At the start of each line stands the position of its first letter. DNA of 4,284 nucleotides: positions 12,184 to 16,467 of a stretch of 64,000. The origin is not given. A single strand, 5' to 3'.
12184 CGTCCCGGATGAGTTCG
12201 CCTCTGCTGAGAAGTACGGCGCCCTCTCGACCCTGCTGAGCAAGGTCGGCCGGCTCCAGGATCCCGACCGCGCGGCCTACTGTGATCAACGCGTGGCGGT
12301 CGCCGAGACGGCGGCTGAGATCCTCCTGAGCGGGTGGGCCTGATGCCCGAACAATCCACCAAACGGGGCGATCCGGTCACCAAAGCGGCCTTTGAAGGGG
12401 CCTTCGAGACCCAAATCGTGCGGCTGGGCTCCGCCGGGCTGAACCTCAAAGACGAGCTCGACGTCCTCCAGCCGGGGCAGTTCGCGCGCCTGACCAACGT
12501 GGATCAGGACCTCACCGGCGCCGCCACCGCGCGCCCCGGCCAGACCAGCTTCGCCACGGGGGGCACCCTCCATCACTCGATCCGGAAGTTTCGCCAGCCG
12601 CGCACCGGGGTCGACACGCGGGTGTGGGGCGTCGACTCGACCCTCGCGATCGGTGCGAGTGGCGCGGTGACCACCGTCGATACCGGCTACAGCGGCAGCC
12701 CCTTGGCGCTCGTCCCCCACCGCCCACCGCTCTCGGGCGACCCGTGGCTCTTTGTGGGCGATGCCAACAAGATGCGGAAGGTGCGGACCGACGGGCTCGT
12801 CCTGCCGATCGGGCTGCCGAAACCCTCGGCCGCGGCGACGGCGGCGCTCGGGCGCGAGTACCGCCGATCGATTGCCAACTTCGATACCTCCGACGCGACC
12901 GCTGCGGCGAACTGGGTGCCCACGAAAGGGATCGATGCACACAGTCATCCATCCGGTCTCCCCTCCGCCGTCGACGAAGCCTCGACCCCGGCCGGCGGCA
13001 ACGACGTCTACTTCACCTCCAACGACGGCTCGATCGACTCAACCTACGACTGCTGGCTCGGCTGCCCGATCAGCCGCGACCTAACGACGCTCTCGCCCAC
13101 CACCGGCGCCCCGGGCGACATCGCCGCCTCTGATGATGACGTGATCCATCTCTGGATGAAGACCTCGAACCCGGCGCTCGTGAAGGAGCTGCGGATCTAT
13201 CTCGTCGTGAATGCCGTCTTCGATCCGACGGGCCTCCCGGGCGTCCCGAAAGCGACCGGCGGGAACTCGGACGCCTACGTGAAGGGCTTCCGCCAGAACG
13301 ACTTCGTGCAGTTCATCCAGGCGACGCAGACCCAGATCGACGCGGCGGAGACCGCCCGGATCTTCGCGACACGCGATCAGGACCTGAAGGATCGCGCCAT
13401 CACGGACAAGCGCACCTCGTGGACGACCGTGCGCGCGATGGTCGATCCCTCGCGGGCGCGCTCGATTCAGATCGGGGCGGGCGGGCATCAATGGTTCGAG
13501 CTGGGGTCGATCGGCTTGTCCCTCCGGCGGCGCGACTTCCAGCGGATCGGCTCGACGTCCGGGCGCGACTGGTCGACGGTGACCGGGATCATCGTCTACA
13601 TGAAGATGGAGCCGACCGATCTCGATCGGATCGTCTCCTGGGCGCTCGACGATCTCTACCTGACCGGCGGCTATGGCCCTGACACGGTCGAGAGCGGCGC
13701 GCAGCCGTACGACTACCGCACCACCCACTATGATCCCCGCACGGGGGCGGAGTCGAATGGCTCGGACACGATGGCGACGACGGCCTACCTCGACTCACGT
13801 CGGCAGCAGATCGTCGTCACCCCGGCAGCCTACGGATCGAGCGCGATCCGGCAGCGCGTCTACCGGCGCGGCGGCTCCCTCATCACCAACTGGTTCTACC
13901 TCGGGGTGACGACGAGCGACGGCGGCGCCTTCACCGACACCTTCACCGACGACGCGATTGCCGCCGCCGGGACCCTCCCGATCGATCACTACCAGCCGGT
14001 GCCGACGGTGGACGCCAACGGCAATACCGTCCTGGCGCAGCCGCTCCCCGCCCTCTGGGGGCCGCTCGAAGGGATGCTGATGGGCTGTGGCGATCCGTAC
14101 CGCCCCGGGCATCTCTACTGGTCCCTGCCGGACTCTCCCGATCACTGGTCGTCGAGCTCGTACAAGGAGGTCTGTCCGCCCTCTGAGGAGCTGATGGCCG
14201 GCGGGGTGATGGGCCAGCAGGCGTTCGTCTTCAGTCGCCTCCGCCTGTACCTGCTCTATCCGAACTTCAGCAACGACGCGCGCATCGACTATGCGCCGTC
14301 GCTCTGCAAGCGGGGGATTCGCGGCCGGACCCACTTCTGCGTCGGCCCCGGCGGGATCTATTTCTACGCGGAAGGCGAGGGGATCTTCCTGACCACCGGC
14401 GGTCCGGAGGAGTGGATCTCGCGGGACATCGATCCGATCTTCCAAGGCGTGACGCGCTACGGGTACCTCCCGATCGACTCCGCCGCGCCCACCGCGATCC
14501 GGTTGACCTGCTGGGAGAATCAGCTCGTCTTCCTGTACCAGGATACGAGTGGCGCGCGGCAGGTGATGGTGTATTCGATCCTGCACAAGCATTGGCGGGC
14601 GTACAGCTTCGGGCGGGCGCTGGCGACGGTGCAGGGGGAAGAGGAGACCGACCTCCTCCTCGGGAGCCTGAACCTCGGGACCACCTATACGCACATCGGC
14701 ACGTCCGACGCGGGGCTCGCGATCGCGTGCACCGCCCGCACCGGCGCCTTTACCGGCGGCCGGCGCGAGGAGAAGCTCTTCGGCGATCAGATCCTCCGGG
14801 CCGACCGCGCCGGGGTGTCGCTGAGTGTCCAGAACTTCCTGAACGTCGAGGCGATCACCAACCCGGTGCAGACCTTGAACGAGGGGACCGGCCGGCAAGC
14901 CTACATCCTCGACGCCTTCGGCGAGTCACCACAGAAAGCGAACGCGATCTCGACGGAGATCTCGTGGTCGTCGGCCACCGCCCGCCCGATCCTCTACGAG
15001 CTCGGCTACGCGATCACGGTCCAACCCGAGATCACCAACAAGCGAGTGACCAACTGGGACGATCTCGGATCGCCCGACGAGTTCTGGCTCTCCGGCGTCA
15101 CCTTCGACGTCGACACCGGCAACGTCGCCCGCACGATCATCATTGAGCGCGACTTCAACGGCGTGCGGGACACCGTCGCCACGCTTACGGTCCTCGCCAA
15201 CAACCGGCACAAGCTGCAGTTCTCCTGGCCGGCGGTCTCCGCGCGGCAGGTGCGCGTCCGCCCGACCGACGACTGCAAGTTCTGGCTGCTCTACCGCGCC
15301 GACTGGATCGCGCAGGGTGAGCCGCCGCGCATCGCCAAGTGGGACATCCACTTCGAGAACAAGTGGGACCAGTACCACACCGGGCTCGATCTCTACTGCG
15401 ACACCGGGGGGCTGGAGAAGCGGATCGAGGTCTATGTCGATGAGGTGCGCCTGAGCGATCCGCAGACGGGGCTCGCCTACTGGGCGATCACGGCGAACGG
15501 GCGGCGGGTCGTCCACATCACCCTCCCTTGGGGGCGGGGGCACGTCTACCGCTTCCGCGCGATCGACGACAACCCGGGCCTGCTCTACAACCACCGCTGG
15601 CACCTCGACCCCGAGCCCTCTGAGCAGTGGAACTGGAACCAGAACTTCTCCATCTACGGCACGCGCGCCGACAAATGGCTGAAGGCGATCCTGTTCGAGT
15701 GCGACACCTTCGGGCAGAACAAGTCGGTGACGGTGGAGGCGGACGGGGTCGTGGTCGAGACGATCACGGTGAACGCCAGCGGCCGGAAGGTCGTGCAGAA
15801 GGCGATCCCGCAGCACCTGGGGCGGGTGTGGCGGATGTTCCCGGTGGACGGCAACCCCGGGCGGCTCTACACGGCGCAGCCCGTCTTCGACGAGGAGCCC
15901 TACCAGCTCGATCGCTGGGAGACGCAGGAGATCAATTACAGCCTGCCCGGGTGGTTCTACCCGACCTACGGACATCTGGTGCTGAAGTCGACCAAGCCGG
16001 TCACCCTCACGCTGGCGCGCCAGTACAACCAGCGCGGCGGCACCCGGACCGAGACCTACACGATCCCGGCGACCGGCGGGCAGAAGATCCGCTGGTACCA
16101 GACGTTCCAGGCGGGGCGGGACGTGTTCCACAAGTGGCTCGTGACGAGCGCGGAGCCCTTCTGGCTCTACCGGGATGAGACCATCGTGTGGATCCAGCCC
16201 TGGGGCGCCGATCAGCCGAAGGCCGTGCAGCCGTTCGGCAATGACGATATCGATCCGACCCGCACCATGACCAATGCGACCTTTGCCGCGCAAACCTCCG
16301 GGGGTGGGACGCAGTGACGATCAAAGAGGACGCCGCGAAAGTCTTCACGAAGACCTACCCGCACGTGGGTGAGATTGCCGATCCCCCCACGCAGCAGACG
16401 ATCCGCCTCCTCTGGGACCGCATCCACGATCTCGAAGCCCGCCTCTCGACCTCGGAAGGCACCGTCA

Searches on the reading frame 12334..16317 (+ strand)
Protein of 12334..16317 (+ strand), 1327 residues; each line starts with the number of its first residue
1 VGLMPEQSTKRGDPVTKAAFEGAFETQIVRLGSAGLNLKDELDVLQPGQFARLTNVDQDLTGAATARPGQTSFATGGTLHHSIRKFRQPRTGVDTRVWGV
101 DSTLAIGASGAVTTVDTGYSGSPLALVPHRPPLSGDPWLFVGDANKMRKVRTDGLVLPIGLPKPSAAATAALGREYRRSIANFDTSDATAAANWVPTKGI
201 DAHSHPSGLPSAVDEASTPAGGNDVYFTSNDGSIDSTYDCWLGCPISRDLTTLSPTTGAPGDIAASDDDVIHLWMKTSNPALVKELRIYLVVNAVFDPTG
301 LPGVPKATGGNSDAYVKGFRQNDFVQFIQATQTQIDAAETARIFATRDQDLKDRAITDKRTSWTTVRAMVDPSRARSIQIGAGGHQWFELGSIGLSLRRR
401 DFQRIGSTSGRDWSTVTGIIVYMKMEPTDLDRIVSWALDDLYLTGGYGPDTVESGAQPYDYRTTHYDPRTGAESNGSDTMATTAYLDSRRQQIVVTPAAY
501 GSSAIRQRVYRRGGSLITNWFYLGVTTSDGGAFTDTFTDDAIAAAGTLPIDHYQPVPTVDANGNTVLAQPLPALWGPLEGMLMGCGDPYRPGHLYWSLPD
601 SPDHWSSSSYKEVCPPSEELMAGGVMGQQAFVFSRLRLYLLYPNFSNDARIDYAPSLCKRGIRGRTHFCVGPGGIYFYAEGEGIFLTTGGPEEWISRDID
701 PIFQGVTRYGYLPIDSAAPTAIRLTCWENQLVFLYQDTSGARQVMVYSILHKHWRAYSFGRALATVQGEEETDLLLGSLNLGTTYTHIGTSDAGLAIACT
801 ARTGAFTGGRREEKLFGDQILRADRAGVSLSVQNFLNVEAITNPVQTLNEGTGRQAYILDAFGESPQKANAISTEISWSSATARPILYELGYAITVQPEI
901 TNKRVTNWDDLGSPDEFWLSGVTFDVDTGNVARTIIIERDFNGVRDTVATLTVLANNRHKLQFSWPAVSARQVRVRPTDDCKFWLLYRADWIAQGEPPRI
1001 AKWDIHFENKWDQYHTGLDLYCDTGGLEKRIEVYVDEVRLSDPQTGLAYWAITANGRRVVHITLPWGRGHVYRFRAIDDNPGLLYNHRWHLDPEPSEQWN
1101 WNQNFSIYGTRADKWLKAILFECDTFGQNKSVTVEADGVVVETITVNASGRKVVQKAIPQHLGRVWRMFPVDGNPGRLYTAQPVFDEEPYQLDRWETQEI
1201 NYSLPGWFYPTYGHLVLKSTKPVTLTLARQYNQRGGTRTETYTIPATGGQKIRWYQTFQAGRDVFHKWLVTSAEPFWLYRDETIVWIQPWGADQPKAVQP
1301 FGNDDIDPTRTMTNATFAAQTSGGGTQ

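Call 30: search_protein_families(library=phrogs, proteins=[window:12334-16317:+], max_evalue=0.001)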
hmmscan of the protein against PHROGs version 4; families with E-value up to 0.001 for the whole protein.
window:12334-16317:+ (1327 aa): 0 families

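Call 86: find_related_loci(query=window:12334-16317:+, collection=viral_contigs, flank=10000)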
Query window:12334-16317:+ (1327 aa) in viral_contigs; peptide patterns used: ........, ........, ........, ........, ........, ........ (x = any residue, [..] = any of these).
No stretch of DNA in the collection matches any of the patterns.

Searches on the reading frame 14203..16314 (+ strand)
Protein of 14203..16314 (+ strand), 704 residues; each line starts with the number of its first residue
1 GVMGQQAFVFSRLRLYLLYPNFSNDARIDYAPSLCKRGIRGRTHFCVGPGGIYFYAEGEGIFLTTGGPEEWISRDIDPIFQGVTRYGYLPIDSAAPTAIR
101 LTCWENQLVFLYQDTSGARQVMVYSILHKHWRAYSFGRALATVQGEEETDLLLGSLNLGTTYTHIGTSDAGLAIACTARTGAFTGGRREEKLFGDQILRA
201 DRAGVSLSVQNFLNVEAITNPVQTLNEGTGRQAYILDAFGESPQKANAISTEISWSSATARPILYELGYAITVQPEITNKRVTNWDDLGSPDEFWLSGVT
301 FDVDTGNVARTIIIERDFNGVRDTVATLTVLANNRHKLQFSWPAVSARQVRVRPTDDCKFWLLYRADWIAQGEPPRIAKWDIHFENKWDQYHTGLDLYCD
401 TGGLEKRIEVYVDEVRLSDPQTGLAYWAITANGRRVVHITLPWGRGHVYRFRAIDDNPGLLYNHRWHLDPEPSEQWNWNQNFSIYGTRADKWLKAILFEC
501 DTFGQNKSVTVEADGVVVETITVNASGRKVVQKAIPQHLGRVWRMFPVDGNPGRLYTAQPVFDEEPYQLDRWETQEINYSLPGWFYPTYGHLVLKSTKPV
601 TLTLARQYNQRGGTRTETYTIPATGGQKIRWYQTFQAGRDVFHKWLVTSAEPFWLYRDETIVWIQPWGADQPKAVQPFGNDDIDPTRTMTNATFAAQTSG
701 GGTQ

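Call 92: find_related_loci(query=A6, collection=viral_contigs, flank=10000)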
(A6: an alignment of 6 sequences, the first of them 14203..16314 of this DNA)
Query A6 (704 aa) in viral_contigs; peptide patterns used: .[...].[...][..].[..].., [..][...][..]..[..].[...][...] (x = any residue, [..] = any of these).
70 stretches matched a pattern; 25 encode a relative of the query (tblastn E <= 1e-3); 25 distinct loci.
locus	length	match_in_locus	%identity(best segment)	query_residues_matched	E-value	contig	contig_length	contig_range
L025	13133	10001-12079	74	2-692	0e+0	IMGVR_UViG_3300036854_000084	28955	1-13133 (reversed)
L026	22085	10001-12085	66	1-694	0e+0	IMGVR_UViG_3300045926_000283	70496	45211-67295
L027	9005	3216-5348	65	1-701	0e+0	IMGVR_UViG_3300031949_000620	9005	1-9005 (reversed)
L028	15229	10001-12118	65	1-701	0e+0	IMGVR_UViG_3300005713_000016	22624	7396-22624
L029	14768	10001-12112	63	1-701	0e+0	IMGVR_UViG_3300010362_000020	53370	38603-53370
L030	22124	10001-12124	67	1-701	0e+0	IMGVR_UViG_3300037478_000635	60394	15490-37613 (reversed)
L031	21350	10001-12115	62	1-702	0e+0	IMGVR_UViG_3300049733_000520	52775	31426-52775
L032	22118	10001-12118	64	1-701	0e+0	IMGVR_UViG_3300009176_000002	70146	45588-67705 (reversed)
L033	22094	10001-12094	63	1-694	0e+0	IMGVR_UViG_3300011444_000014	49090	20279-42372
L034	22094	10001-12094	63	1-694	0e+0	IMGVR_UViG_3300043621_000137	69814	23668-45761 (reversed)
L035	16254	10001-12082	63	1-694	0e+0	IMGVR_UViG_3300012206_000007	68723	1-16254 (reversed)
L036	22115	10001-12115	62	1-701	0e+0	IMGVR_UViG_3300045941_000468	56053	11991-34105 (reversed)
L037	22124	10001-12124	61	1-703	0e+0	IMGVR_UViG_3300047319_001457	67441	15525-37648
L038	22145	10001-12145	60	1-704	0e+0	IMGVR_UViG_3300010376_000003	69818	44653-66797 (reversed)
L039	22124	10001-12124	53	2-701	0e+0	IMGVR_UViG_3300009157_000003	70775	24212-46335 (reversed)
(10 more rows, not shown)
